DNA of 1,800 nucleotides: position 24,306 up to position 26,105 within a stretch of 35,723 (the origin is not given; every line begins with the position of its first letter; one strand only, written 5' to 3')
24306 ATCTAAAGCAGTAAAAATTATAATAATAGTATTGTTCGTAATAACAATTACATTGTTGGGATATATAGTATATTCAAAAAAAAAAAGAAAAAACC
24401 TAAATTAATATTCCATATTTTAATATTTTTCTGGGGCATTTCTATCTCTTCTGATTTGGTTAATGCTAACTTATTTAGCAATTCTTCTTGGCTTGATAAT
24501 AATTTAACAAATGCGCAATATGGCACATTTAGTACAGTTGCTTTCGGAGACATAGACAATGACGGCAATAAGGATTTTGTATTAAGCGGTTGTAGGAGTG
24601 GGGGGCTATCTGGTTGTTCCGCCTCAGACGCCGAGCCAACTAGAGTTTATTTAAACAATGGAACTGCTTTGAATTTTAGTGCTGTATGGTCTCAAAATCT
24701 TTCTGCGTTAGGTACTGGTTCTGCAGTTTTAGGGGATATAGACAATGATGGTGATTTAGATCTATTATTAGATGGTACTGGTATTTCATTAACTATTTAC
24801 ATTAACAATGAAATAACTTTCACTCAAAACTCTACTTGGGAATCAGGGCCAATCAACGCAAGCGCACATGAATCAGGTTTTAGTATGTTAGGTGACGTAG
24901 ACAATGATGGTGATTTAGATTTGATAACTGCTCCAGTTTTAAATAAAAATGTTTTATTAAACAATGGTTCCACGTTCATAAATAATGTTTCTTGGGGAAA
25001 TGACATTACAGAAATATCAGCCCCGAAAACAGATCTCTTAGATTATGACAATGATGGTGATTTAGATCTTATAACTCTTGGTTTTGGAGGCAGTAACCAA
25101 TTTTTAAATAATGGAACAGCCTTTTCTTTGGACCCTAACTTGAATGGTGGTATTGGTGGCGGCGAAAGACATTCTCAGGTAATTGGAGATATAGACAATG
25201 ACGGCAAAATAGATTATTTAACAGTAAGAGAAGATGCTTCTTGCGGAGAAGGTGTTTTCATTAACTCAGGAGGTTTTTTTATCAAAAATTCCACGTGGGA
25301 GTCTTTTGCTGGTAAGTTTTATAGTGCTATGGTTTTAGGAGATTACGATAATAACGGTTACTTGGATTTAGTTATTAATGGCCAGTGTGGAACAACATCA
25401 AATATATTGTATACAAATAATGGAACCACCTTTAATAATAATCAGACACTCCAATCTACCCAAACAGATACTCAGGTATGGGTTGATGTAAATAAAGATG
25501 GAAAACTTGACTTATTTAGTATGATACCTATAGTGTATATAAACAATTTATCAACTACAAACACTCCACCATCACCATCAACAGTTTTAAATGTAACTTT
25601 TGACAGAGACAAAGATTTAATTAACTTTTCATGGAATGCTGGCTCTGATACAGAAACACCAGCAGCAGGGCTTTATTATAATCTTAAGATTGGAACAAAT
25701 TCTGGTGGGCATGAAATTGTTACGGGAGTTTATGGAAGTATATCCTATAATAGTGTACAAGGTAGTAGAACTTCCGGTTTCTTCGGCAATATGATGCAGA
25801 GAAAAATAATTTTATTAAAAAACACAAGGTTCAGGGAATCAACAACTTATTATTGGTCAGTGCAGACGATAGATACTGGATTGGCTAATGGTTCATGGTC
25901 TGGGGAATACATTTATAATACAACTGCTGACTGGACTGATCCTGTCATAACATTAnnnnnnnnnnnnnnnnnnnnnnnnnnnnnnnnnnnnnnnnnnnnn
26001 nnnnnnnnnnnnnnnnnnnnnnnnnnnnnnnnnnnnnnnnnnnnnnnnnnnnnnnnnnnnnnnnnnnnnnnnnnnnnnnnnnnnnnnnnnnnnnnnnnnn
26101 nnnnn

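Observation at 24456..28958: Integrin-like propeller + Ig-repeat stalk adhesin with extreme N-glycosylation sequon density next to its glycan factory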

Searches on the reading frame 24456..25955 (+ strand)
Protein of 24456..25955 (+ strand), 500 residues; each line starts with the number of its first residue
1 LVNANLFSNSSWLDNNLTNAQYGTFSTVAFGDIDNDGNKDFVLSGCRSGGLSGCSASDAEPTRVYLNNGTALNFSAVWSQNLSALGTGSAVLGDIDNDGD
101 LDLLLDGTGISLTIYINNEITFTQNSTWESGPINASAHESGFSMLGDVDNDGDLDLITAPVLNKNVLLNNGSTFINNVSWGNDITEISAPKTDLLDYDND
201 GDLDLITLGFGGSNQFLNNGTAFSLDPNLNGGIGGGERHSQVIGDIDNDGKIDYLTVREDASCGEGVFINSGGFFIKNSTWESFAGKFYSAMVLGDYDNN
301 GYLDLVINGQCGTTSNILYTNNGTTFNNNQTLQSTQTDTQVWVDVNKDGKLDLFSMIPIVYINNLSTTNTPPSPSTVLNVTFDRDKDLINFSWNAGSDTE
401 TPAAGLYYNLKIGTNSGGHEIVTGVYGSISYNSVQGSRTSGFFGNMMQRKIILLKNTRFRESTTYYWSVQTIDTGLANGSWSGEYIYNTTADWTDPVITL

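Call 43: predict_structure(alignment_id=A2)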
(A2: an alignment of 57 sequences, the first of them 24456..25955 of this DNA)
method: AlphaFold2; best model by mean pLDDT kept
length: 500 residues; sequences in the alignment: 57
mean_pLDDT: 84.4   pTM: 0.88
mean pLDDT of the five models: 84.4, 83.5, 82.8, 81.7, 81.1
residues with pLDDT >= 90: 228; 70-90: 193; 50-70: 75; < 50: 4
segments of 3 or more residues with pLDDT < 50: none
pLDDT, mean of each block of 10 residues (from residue 1): 71 71 83 93 84 80 94 95 90 91 90 94 90 56 86 86 81 89 81 87 86 88 84 69 90 85 82 88 70 91 87 78 91 77 92 82 92 96 89 95 92 91 69 61 67 89 94 93 93 69
secondary structure, 60 per line:
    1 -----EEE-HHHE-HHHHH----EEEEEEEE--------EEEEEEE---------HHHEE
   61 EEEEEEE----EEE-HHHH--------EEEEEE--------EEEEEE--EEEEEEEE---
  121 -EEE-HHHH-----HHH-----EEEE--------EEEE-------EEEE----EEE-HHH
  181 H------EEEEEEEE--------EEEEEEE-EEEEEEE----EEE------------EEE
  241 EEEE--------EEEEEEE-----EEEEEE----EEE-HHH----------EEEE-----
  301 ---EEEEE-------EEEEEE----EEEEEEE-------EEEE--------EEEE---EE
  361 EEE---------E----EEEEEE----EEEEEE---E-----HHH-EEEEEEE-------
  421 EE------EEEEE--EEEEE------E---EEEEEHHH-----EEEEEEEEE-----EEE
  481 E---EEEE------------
elements in order: E6-8 H15-19 E24-31 E40-46 E59-67 E72-74 H76-79 E88-93 E102-107 E110-117 E122-124 H126-129 E143-146 E155-158 E166-169 E174-176 H178-181 E188-195 E204-210 E212-218 E223-225 E238-244 E253-259 E265-270 E275-277 E292-295 E304-308 E316-321 E326-332 E340-343 E352-355 E359-363 E378-383 E388-393 E407-413 E429-433 E436-440 E451-455 E464-472 E478-481 E485-488

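Call 46: fold_search(model_id=the predicted structure, library=pdb)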
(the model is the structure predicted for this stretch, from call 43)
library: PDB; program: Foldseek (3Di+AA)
matches with E <= 10: 1472; with E <= 0.001: 142
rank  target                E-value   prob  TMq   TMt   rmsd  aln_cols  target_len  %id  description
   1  9etn_A                6.6e-12  1.00  0.57  0.52  10.5       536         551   13  Crystal structure of murine CRTAC1 (released 2024-07-31)
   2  4tqm_A                2.6e-11  1.00  0.47  0.57   5.1       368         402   20  Structural basis of specific recognition of non-reducing terminal N-acetylglucosamine by an Agrocybe aegerita lection (released 2015-06-03)
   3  2bwr_A                5.2e-11  1.00  0.45  0.55   5.3       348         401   22  Crystal Structure of Psathyrella Velutina Lectin at 1.5A Resolution (released 2006-01-23)
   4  4tqj_A                8.0e-11  1.00  0.43  0.51  12.2       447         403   17  Structural basis of specific recognition of non-reducing terminal N-acetylglucosamine by an Agrocybe aegerita lection (released 2015-06-03)
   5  5mb4                  8.9e-11  1.00  0.46  0.56   5.0       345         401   21  Crystal Structure of the Psathyrella asperospora lectin PAL in complex with GlcNAc (released 2017-02-22)
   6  4up4_A                1.3e-10  1.00  0.45  0.55   5.4       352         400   21  Structure of the recombinant lectin PVL from Psathyrella velutina in complex with GlcNAcb-D-1,3Galactoside (released 2015-01-28)
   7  4up4_B                1.6e-10  1.00  0.45  0.55   5.4       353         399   21  Structure of the recombinant lectin PVL from Psathyrella velutina in complex with GlcNAcb-D-1,3Galactoside (released 2015-01-28)
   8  9oee_A                6.5e-09  1.00  0.28  0.22  26.6       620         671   12  S. griseus TUA bound UmbA4 complexes (released 2025-12-17)
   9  9axl_A                1.7e-08  1.00  0.33  0.29  24.5       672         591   12  Structure of the semi-extended AlphaIIbBeta3 in complex with R21D10 Fab (released 2024-11-13)
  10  3ije_A                2.4e-08  1.00  0.38  0.22  25.0       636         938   12  Crystal structure of the complete integrin alhaVbeta3 ectodomain plus an Alpha/beta transmembrane fragment (released 2009-09-29)
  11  4a2m_C                1.2e-07  1.00  0.37  0.26  25.9       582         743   10  Structure of the periplasmic domain of the heparin and heparan sulphate sensing hybrid two component system BT4663 in  (released 2012-05-02)
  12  9g43_A                1.4e-07  1.00  0.44  0.37   9.8       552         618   11  Crystal structure of a galactose oxidase from Pseudoarthrobacter siccitolerans (released 2025-07-23)
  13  4a2m_D                2.0e-07  1.00  0.43  0.30  23.4       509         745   11  Structure of the periplasmic domain of the heparin and heparan sulphate sensing hybrid two component system BT4663 in  (released 2012-05-02)
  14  8t2v_A                2.6e-07  1.00  0.35  0.21  24.0       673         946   11  Cryo-EM Structures of Full-length Integrin alphaIIbbeta3 in Native Lipids (released 2023-07-26)
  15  6suf_F                3.1e-07  1.00  0.35  0.11  21.5       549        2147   15  Structure of Photorhabdus luminescens Tc holotoxin pore (released 2019-11-06)
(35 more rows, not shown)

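Call 47: find_related_loci(query=A2, collection=genome_contigs, flank=6000)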
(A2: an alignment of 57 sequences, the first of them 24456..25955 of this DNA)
Query A2 (500 aa) in genome_contigs; peptide patterns used: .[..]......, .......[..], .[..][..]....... (x = any residue, [..] = any of these).
600 stretches matched a pattern (row limit reached: there are more); 387 encode a relative of the query (tblastn E <= 1e-3); the best 80 are kept; 80 distinct loci.
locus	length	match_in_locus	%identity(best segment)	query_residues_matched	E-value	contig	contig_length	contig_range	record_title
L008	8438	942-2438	37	3-487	4e-53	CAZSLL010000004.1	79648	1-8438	MAG TPA_asm: uncultured archaeon isolate SRP141376_co4_278 genome assembly, contig: NODE_514_length_79648_cov_5.455505,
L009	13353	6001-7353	31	30-484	4e-36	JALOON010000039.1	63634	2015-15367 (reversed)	MAG: Oscillatoriaceae cyanobacterium Prado104 scaffold_606, whole genome shotgun sequence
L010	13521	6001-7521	29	1-491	4e-38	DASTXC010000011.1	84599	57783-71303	MAG TPA_asm: Verrucomicrobiia bacterium isolate SMAG_U2404 k141_94987, whole genome shotgun sequence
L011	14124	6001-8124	32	25-482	2e-33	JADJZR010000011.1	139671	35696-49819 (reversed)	MAG: Elusimicrobia bacterium isolate Lyne_18-Q3-R50-59_MAXAC.215 tig00017339-10-1390870, whole genome shotgun sequence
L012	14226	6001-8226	31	27-490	4e-33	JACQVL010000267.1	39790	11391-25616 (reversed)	MAG: Candidatus Latescibacterota bacterium isolate NC_groundwater_1462_Ag_S-0.65um_62_34 S_p65_S5_coassembly_k141_367197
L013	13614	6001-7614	29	25-490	9e-31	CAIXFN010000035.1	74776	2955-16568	MAG: uncultured Pedosphaera sp. isolate Umea2p3_bin-0208 genome assembly, contig: bin-0208:035/118, whole genome shotgun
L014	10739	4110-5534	30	13-484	2e-30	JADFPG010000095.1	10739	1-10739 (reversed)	MAG: Candidatus Neomarinimicrobiota bacterium isolate B71T3L11 B71T3L11_NODE6842, whole genome shotgun sequence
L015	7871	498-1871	28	27-489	8e-27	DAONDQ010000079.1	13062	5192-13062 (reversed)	MAG TPA_asm: Candidatus Cloacimonadota bacterium isolate AMR_MDS_3891 NODE_5277_length_13062_cov_4.302453, whole genome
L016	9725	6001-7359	30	52-496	2e-26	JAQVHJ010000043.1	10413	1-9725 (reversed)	MAG: bacterium isolate STE_202 NODE_16364_length_10413_cov_2.787770_Sandtown_E, whole genome shotgun sequence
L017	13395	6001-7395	28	26-497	2e-22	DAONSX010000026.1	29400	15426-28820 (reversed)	MAG TPA_asm: Bacteroidales bacterium isolate AMR_MDS_4267 NODE_1709_length_29400_cov_123.354813, whole genome shotgun se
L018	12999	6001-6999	27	147-482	1e-20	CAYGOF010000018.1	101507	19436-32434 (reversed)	MAG TPA_asm: uncultured Roseivirgaceae bacterium isolate ERP117304_co1_130 genome assembly, contig: NODE_276_length_1015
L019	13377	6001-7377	35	6-495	3e-66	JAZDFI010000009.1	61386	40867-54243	MAG: Candidatus Aenigmatarchaeota archaeon isolate MEGAHIT-group-0.199 k141_17186080, whole genome shotgun sequence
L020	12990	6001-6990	29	29-355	6e-19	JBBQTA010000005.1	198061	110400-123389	MAG: Gemmatimonadales bacterium isolate Co_metawrap_1797 Cmw_1797_k141_27413756_length_198061_cov_14.9593, whole genome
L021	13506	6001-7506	29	3-355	1e-18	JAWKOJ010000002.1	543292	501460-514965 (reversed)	MAG: Caldilineales bacterium isolate ABC2.10 ABC2.10.fa-2, whole genome shotgun sequence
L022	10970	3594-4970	28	28-476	1e-17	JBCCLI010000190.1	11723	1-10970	MAG: Bacteroidota bacterium isolate P01_C01_bin.23 k141_1241174_length_11723_cov_49.3378, whole genome shotgun sequence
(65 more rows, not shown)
